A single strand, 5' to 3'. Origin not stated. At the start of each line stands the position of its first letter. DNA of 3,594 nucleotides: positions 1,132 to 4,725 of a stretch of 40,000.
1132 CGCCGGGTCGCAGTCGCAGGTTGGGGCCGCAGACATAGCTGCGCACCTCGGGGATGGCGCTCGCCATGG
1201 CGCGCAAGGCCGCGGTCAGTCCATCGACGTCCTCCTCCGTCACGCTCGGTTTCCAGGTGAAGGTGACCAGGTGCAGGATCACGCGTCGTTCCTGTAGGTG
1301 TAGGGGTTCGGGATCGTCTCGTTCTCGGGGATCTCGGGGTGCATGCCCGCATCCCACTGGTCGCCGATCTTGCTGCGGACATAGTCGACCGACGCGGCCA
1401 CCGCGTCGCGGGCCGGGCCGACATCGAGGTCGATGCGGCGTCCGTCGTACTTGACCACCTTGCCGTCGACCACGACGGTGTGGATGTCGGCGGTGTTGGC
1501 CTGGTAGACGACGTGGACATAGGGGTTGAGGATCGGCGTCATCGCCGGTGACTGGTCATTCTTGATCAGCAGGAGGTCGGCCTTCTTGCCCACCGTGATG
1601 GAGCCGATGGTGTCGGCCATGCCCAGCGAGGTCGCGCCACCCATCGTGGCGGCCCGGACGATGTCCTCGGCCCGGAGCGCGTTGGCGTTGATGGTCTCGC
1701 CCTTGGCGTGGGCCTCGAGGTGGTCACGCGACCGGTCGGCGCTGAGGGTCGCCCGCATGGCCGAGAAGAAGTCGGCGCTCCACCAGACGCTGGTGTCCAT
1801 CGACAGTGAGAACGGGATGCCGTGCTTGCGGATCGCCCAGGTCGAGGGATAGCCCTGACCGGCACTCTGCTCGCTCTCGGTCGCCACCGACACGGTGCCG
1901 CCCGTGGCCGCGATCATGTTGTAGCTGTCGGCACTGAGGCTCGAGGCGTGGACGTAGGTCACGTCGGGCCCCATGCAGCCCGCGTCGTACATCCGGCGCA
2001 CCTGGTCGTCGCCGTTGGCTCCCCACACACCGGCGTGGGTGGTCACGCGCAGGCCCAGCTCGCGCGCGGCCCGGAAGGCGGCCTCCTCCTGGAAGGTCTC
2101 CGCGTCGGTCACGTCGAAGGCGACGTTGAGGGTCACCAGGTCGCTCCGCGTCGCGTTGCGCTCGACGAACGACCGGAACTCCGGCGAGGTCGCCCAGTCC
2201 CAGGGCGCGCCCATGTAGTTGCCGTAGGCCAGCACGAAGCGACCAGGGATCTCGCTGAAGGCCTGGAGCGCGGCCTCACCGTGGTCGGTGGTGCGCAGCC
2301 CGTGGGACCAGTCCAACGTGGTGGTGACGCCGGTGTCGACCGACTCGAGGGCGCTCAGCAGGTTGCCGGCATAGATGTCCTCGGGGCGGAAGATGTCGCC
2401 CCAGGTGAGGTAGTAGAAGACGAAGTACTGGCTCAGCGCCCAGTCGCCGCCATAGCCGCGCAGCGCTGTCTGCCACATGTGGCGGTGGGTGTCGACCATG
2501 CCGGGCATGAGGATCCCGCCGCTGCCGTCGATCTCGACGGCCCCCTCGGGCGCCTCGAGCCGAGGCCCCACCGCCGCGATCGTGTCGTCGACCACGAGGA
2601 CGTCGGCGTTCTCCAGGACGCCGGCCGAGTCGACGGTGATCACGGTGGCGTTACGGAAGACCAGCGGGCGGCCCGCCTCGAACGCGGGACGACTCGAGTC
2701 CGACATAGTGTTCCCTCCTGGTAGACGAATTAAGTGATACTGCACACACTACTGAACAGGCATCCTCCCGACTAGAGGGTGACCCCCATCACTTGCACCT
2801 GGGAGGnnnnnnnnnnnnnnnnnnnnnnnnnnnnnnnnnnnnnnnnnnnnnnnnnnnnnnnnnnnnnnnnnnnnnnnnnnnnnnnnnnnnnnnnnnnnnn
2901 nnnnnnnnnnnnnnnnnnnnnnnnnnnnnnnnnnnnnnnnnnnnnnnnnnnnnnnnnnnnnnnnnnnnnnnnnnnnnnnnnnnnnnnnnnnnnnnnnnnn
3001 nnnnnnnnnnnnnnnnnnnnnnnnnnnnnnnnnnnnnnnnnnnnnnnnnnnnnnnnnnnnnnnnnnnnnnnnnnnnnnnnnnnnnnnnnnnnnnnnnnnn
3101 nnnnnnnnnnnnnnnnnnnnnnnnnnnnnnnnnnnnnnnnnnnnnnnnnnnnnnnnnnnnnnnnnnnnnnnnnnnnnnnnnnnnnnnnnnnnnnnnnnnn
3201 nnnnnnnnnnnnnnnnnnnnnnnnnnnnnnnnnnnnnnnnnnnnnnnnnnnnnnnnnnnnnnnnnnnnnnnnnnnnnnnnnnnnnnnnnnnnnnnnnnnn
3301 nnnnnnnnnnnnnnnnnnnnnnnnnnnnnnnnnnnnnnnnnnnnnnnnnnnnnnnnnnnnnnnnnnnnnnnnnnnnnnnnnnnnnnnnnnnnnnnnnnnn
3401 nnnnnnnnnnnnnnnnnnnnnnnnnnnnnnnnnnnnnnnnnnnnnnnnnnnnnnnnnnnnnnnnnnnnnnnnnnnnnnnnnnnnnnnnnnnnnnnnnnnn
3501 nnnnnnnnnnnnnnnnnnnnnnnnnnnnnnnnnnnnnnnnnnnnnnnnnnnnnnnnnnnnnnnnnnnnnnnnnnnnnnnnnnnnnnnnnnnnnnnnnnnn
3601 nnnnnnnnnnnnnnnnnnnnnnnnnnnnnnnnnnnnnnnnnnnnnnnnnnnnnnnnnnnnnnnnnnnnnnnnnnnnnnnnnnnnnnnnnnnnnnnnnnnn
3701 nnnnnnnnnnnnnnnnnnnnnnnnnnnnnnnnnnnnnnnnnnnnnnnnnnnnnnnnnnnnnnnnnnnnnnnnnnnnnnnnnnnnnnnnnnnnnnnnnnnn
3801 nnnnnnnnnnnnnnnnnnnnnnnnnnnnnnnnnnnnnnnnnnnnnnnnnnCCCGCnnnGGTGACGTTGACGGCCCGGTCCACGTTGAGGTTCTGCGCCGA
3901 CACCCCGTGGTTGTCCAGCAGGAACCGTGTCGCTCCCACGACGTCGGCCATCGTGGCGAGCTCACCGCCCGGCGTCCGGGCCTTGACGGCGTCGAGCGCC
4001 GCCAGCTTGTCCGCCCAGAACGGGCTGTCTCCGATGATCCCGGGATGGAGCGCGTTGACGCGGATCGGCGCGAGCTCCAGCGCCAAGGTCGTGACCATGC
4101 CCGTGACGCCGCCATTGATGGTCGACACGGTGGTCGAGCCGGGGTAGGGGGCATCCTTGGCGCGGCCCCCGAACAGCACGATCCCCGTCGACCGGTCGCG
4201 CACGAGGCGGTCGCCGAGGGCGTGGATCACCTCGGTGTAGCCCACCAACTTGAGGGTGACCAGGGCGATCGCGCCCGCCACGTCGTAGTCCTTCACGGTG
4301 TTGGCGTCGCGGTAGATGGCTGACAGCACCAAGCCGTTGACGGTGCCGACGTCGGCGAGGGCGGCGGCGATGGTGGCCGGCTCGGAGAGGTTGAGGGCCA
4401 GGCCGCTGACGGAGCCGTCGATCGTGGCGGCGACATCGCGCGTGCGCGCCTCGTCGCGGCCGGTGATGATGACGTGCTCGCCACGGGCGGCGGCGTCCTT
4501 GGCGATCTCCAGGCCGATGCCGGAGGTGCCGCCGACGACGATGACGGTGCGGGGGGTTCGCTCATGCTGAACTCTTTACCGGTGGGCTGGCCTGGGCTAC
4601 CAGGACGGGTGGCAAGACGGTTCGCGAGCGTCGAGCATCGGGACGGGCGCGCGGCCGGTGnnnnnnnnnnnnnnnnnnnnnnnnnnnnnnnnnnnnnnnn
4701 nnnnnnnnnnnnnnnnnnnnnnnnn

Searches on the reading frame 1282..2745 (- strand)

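Call 63: search_protein_families(library=pfam, proteins=[window:1282-2745:-], max_evalue=0.0001)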
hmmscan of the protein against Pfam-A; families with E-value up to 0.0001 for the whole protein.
window:1282-2745:- (488 aa): 2 families
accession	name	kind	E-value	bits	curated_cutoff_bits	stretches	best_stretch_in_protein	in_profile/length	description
PF01979.26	Amidohydro_1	-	1.2e-27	97.5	25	1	78-431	1-345/345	Amidohydrolase family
PF07969.17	Amidohydro_3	-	4.5e-13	49.9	29.7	1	220-431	264-471/472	Amidohydrolase family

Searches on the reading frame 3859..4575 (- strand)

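Call 63: search_protein_families(library=pfam, proteins=[window:3859-4575:-], max_evalue=0.0001)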
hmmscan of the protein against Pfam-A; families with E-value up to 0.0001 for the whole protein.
window:3859-4575:- (239 aa): 4 families
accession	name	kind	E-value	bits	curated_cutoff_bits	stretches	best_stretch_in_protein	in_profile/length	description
PF00106.31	adh_short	-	4.1e-20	72.5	26.6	1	10-185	2-185/195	short chain dehydrogenase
PF13561.12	adh_short_C2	-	5.3e-20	72.5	27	1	17-233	5-232/236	Enoyl-(Acyl carrier protein) reductase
PF23441.1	SDR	-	8.1e-13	48.8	27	1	9-236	8-255/258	SDR-like rossmann domain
PF08659.16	KR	-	1.7e-06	28.5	22.6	1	10-122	2-125/180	KR domain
